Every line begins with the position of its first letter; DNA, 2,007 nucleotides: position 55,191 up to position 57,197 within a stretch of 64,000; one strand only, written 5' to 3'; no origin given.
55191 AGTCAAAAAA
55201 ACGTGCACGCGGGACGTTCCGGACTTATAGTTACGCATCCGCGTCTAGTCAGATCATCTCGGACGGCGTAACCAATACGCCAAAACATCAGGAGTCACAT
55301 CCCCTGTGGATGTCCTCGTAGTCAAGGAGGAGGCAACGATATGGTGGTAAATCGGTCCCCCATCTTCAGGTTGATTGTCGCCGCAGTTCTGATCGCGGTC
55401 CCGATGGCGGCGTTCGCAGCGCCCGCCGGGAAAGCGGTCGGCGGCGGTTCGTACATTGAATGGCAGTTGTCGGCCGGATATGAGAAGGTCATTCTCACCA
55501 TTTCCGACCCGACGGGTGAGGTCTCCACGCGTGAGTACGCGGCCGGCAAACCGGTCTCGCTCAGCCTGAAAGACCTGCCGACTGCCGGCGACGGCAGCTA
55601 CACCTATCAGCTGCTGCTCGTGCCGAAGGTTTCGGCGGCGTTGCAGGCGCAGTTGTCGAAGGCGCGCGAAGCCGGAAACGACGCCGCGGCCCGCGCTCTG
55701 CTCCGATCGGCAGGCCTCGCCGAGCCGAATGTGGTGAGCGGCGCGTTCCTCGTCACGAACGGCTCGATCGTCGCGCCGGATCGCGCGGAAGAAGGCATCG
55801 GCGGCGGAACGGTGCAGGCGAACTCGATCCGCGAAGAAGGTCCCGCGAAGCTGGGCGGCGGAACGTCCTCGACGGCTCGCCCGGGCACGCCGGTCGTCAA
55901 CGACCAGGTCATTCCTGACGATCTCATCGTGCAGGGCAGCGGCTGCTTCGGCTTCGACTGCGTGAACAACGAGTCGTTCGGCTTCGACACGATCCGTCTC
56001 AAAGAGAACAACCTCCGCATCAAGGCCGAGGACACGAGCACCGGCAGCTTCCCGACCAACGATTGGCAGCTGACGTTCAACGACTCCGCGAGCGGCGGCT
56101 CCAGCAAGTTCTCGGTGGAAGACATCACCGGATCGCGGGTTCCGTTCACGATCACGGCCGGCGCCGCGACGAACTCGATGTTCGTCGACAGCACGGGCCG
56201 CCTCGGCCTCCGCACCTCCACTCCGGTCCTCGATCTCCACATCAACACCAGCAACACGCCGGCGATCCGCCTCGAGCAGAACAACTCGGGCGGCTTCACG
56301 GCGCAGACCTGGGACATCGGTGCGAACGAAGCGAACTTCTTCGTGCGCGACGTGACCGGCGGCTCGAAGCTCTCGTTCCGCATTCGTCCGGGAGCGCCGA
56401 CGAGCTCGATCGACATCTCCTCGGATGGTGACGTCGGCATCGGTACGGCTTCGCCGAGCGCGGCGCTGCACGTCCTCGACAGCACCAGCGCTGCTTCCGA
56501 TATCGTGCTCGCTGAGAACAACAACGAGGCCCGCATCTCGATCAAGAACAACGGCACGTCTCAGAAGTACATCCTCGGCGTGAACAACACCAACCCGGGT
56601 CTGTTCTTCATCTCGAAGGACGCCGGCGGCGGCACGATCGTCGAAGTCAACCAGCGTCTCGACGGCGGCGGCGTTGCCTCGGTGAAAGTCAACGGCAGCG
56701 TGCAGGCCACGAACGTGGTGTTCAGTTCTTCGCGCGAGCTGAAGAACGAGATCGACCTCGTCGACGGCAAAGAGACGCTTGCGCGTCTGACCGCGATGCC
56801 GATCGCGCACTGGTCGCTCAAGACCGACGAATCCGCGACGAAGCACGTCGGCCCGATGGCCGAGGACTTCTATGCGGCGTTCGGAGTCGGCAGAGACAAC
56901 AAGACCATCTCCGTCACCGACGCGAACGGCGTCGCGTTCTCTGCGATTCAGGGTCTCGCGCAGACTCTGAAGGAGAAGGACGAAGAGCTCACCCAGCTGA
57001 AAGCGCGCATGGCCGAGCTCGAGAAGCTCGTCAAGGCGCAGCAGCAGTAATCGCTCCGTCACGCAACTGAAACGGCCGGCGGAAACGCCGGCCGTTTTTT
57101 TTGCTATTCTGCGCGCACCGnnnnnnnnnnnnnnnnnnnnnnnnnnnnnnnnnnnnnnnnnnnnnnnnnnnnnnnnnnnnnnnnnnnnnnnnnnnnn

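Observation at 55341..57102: Chromosomal secreted fibre-like protein carrying a phage tail-fibre-type S74 intramolecular chaperone domain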

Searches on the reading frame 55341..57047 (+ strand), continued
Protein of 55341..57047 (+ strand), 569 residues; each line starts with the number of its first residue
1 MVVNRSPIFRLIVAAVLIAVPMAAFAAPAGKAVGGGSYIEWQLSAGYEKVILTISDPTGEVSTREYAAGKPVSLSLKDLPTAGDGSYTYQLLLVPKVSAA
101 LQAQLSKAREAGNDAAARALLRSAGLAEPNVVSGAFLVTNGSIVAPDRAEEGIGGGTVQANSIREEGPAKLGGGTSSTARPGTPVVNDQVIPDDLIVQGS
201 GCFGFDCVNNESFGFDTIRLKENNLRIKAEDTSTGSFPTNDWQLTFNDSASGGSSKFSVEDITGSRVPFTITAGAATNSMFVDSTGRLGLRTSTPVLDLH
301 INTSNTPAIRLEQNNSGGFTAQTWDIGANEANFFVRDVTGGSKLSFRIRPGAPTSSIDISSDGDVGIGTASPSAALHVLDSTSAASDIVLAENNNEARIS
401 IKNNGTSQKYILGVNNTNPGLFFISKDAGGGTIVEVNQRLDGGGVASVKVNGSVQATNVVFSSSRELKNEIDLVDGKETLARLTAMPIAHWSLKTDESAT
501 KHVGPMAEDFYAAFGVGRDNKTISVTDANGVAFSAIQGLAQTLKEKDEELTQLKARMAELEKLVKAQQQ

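Call 74: find_encoding_contigs(protein=P0004, flank=10000, max_places=2)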
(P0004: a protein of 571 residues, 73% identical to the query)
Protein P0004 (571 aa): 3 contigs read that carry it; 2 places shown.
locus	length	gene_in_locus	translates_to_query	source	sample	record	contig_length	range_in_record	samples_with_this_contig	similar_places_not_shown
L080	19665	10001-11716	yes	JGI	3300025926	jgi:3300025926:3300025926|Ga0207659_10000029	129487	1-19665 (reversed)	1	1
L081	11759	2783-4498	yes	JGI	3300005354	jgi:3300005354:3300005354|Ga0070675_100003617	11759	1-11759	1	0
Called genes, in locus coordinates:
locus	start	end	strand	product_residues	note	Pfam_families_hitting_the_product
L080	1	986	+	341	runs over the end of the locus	PF00022:Actin, PF06723:MreB_Mbl, PF11104:PilM_2 (faint), PF00012:HSP70, PF14450:FtsA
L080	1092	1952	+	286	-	PF04085:MreC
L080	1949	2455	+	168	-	-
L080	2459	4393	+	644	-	PF03717:PBP_dimer, PF00905:Transpeptidase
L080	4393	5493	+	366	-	PF01098:FTSW_RODA_SPOVE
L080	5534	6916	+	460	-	PF00144:Beta-lactamase, PF11954:DUF3471 (weak)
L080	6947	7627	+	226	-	-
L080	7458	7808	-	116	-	PF01479:S4 (weak)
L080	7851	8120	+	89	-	PF00216:Bac_DNA_binding, PF18291:HU-HIG, PF18175:HU-CCDC81_bac_2 (weak)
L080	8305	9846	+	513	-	PF00117:GATase, PF07722:Peptidase_C26, PF02540:NAD_synthase (weak), PF00958:GMP_synt_C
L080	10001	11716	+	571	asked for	PF13884:Peptidase_S74 (weak)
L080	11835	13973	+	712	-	PF00884:Sulfatase, PF01663:Phosphodiest (faint), PF16347:SGSH_C (faint)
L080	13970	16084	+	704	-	PF00884:Sulfatase, PF01663:Phosphodiest (faint), PF16347:SGSH_C (weak)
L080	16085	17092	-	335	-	PF00535:Glycos_transf_2, PF13641:Glyco_tranf_2_3, PF10111:Glyco_tranf_2_2 (weak), PF13632:Glyco_trans_2_3 (weak)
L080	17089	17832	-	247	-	-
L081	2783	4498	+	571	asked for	PF13884:Peptidase_S74 (weak)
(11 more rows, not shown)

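Call 75: find_encoding_contigs(protein=P0011, flank=10000, max_places=2)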
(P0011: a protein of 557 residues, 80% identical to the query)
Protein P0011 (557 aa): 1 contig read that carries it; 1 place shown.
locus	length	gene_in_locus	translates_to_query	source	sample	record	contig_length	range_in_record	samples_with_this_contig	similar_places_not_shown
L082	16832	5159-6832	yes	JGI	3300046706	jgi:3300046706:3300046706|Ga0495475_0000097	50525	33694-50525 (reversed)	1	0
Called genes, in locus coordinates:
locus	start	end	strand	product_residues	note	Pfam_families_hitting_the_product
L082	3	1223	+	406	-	?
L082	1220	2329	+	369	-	PF01098:FTSW_RODA_SPOVE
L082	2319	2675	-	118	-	PF01479:S4, PF28601:HSP15_C (faint)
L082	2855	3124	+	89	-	PF00216:Bac_DNA_binding, PF18291:HU-HIG, PF18175:HU-CCDC81_bac_2 (weak)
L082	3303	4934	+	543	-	PF00117:GATase, PF07722:Peptidase_C26, PF02540:NAD_synthase (faint), PF00958:GMP_synt_C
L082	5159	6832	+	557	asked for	-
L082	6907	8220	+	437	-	PF00884:Sulfatase, PF01663:Phosphodiest, PF16347:SGSH_C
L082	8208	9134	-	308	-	-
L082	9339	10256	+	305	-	PF01370:Epimerase, PF02719:Polysacc_synt_2, PF16363:GDP_Man_Dehyd, PF01073:3Beta_HSD, PF04321:RmlD_sub_bind, PF07993:NAD_binding_4 (weak)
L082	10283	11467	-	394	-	PF00535:Glycos_transf_2, PF10111:Glyco_tranf_2_2 (faint), PF13641:Glyco_tranf_2_3, PF13632:Glyco_trans_2_3 (weak)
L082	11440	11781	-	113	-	-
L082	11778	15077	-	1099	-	PF20706:GT4-conflict, PF00534:Glycos_transf_1, PF13692:Glyco_trans_1_4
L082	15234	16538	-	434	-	PF00091:Tubulin, PF12327:FtsZ_C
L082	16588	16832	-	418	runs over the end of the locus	PF11104:PilM_2 (faint), PF02491:SHS2_FTSA, PF06277:EutA (weak), PF06723:MreB_Mbl, PF08841:DDR (faint), PF00012:HSP70 (faint), PF14450:FtsA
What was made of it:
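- P0004 has the same tip type and the same sulfatase-GT2-MTase island as the window, while P0011 has a swapped module and a partly different island (calls 74, 75).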

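Call 83: fold_search(model_id=the predicted structure, library=viral)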
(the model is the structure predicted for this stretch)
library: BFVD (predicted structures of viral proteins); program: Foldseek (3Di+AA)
matches with E <= 10: 874; with E <= 0.001: 131
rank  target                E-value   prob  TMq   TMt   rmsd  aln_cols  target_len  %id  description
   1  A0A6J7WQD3            2.8e-08  1.00  0.15  0.09  34.9       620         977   13  Intramolecular chaperone auto-processing domain containing protein [uncultured Caudovirales phage]
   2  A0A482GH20            4.6e-08  1.00  0.28  0.18  33.5       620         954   12  (no name in the UniProt tables at hand)
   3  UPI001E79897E         6.3e-08  1.00  0.16  0.10  23.0       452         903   14  (no name look-up for this kind of identifier)
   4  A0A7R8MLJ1            7.9e-08  1.00  0.27  0.28  14.3       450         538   14  Peptidase S74 domain-containing protein [Klebsiella phage vB_KppS-Samwise]
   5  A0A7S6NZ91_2          8.3e-08  1.00  0.28  0.21  27.1       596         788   12  Peptidase S74 domain-containing protein [Bathycoccus sp. RCC716 virus 2]
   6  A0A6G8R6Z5            2.2e-07  1.00  0.19  0.30  19.0       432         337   18  Tail fiber protein [Synechococcus phage S-H34]
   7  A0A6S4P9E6            3.0e-07  1.00  0.21  0.30  21.6       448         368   14  Endosialidase [uncultured phage_MedDCM-OCT-S45-C4]
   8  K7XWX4                3.0e-07  1.00  0.19  0.16  23.3       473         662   12  (no name in the UniProt tables at hand)
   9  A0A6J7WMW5            7.2e-07  1.00  0.15  0.21  20.7       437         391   15  Intramolecular chaperone auto-processing domain containing protein [uncultured Caudovirales phage]
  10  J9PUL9                9.4e-07  1.00  0.16  0.07  32.4       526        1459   11  Putative tail fiber protein [Bacillus phage BCD7]
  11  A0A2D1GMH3            9.9e-07  1.00  0.17  0.13  21.9       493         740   15  Long tail fiber protein Gp37 [Salmonella phage Melville]
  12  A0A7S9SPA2            1.7e-06  1.00  0.15  0.16  33.0       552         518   13  (no name in the UniProt tables at hand)
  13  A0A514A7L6            1.7e-06  1.00  0.13  0.10  40.7       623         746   12  (no name in the UniProt tables at hand)
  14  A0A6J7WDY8            2.0e-06  1.00  0.16  0.20  18.6       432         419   16  Intramolecular chaperone auto-processing domain containing protein [uncultured Caudovirales phage]
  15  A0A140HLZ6            2.0e-06  1.00  0.17  0.11  25.8       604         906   11  Peptidase S74 domain-containing protein [Bacillus phage Deep Blue]
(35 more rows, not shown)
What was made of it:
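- BFVD's best hits are phage S74 tail fibres spanning fibre plus chaperone (call 83).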

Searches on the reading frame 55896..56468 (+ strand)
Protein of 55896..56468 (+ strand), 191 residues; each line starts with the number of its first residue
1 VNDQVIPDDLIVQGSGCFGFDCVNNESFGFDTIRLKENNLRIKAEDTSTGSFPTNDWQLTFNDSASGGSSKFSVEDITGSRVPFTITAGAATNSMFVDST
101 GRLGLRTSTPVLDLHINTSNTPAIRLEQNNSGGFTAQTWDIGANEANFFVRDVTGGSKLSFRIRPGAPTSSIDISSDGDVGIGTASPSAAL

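Call 63: search_protein_representatives(protein=window:55896-56468:+)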
Query: 191 residues. Proteins with E-value up to 0.001 (for the whole library): 4724; up to 1e-10: 2473; up to 1e-30: 1444. The best 150 are listed.
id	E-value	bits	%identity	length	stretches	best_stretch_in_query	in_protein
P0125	7.0e-172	583.6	51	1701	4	2-190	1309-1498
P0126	4.1e-159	542.0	53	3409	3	3-185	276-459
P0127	1.5e-129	445.7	47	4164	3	4-189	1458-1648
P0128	9.7e-122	420.2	46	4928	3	5-190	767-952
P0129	1.2e-105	367.7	48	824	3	3-189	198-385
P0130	2.1e-105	366.9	90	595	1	3-189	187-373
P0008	2.9e-105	366.5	88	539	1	2-188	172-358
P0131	1.4e-104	364.3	88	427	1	3-190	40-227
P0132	1.3e-103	361.0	71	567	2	3-189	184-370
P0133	4.4e-102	356.1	73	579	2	1-188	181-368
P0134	4.7e-102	356.0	79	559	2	2-188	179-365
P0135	2.7e-101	353.5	84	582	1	3-191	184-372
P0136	3.7e-101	353.1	81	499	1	2-190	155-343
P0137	3.8e-101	353.0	70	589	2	3-189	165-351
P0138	2.3e-99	347.2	84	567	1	3-190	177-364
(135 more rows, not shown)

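Call 68: search_protein_families(library=pfam, proteins=[P0125, P0126, P0129], max_evalue=0.001)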
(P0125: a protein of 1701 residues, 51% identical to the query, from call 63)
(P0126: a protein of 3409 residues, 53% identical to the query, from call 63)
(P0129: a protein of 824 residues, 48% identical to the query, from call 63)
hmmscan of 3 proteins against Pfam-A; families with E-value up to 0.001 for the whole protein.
P0125 (1701 aa): 3 families
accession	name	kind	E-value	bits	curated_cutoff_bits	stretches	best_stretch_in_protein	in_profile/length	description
PF13884.11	Peptidase_S74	-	8.6e-22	77.6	22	3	103-152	1-51/58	Chaperone of endosialidase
PF00413.30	Peptidase_M10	-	3.1e-12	47.1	24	1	1141-1292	18-159/159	Matrixin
PF00404.24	Dockerin_1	-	3.1e-09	37.3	22.9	1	1552-1612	2-57/57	Dockerin type I domain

P0126 (3409 aa): 5 families
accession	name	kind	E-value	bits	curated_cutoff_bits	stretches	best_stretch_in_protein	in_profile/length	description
PF00404.24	Dockerin_1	-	5.8e-22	78.1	22.9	2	848-903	3-56/57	Dockerin type I domain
PF13884.11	Peptidase_S74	-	2.1e-18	66.8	22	2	721-769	1-53/58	Chaperone of endosialidase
PF18911.6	PKD_4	-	4.7e-15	55.9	27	1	2094-2175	2-77/85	PKD domain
PF00413.30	Peptidase_M10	-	6.8e-13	49.2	24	1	101-253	17-159/159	Matrixin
PF25275.1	Golvesin_C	-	4.3e-07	30.5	31.6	1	495-625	4-131/132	Golvesin C-terminal domain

P0129 (824 aa): 1 family
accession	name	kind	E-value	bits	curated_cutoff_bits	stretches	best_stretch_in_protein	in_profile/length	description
PF13884.11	Peptidase_S74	-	9.1e-14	51.9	22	1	694-753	1-57/58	Chaperone of endosialidase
